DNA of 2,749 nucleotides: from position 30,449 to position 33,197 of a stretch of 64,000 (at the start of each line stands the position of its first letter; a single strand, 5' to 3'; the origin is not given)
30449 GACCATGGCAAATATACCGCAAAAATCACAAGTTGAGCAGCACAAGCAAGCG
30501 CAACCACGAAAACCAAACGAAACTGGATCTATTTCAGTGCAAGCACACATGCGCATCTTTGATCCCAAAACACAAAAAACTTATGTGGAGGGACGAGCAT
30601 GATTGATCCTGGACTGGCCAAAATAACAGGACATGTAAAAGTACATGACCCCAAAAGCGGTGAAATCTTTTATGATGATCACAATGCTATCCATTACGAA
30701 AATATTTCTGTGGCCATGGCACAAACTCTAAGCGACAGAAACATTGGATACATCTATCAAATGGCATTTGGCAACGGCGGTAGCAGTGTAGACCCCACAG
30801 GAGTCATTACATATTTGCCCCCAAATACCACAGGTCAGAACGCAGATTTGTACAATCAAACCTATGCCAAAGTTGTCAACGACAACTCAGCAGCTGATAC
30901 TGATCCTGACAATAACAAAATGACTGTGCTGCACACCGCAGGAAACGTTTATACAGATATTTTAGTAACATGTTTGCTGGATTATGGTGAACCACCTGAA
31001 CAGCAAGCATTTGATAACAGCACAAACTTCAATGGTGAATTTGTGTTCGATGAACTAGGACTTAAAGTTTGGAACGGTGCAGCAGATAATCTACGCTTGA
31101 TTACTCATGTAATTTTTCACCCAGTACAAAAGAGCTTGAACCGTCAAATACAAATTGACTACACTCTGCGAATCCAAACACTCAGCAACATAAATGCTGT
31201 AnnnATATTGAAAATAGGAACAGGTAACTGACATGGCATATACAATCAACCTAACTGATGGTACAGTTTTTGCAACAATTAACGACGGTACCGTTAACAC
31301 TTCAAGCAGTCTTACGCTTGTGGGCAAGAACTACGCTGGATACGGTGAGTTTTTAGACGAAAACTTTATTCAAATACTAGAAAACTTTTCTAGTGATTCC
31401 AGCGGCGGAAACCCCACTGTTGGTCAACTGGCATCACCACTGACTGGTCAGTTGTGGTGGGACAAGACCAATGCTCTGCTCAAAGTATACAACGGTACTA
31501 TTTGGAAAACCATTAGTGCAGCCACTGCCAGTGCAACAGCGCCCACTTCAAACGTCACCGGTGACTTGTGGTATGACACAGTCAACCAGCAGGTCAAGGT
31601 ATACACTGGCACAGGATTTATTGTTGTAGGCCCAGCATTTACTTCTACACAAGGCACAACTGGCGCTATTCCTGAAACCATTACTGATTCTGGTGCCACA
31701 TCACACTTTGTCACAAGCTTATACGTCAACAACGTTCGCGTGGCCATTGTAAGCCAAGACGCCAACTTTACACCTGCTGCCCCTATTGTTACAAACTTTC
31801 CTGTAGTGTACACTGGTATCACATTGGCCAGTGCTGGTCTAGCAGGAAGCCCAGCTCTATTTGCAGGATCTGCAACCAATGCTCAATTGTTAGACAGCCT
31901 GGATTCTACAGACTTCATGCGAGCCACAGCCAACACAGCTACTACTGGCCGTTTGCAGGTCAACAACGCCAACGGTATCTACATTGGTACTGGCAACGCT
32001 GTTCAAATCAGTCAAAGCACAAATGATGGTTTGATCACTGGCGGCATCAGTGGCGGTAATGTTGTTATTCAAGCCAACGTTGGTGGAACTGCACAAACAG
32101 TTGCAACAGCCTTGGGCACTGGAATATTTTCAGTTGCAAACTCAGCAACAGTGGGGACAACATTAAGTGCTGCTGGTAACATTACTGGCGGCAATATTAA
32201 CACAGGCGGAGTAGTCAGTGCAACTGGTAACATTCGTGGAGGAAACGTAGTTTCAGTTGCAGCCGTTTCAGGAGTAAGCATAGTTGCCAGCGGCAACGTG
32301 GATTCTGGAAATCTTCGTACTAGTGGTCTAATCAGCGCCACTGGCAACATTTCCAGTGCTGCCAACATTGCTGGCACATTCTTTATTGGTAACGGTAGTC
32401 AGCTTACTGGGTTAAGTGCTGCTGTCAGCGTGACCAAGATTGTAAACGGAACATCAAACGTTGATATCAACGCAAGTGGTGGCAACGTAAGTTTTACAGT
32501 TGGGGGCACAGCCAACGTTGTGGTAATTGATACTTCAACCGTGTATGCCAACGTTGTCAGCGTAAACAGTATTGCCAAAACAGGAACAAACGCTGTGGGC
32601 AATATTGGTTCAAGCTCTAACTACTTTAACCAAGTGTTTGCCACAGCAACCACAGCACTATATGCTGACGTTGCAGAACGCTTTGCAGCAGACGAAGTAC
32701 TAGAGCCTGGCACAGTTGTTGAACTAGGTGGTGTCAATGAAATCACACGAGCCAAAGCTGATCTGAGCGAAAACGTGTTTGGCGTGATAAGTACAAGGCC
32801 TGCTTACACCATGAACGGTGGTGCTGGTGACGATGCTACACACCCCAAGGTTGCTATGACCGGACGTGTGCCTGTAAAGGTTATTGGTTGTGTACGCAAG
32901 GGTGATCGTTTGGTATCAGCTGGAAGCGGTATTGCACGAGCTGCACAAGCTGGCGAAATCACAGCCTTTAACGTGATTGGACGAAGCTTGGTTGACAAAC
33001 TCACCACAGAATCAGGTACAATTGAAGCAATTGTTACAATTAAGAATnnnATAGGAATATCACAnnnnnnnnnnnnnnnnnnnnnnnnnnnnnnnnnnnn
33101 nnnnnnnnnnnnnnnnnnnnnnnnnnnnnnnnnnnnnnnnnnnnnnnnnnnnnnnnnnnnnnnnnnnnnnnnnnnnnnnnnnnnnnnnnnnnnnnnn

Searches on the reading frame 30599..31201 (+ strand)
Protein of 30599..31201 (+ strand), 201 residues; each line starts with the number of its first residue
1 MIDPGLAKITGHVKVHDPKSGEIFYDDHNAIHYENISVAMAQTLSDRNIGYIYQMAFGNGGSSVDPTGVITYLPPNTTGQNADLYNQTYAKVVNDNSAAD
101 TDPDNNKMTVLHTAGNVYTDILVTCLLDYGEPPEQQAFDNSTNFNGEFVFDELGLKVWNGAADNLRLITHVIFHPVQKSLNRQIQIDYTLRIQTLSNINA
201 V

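Call 19: search_protein_families(library=phrogs, proteins=[window:30599-31201:+], max_evalue=0.001)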
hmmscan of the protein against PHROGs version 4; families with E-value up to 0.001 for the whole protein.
window:30599-31201:+ (201 aa): 1 family
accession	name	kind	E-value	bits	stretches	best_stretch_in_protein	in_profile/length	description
phrog_11259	-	unknown function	5.7e-69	233.7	1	7-194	12-208/383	-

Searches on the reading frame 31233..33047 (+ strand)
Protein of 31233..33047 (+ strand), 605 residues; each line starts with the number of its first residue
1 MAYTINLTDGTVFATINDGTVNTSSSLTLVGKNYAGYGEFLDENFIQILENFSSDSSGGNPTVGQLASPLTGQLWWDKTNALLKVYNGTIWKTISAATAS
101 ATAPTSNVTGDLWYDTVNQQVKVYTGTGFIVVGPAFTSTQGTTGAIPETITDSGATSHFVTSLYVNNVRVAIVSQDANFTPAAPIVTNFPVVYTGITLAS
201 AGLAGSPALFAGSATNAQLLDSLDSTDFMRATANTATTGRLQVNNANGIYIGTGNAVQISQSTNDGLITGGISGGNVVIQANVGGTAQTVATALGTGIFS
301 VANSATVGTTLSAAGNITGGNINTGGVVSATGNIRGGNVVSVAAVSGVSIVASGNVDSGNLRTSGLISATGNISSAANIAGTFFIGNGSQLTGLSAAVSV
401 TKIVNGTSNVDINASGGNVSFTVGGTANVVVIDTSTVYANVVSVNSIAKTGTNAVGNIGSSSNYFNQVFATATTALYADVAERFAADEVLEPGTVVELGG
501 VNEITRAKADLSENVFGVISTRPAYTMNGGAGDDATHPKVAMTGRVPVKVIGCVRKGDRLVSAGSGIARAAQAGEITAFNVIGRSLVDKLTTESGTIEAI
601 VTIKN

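Call 19: search_protein_families(library=phrogs, proteins=[window:31233-33047:+], max_evalue=0.001)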
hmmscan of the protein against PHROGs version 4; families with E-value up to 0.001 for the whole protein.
window:31233-33047:+ (605 aa): 4 families
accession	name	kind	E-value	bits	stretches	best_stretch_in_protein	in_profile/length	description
phrog_6427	-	unknown function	5.8e-15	55.7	1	435-592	513-660/675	-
phrog_15511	-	unknown function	1.3e-14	55.2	1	2-97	3-112/511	-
phrog_22593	-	unknown function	1.9e-08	34.8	1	450-568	249-368/400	-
phrog_14394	-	head and packaging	3.5e-06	27.3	1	2-80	4-81/366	virion structural protein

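Call 58: search_protein_families(library=ncbifam, proteins=[window:31233-33047:+], max_evalue=0.1)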
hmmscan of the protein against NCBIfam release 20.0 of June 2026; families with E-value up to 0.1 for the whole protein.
window:31233-33047:+ (605 aa): 0 families
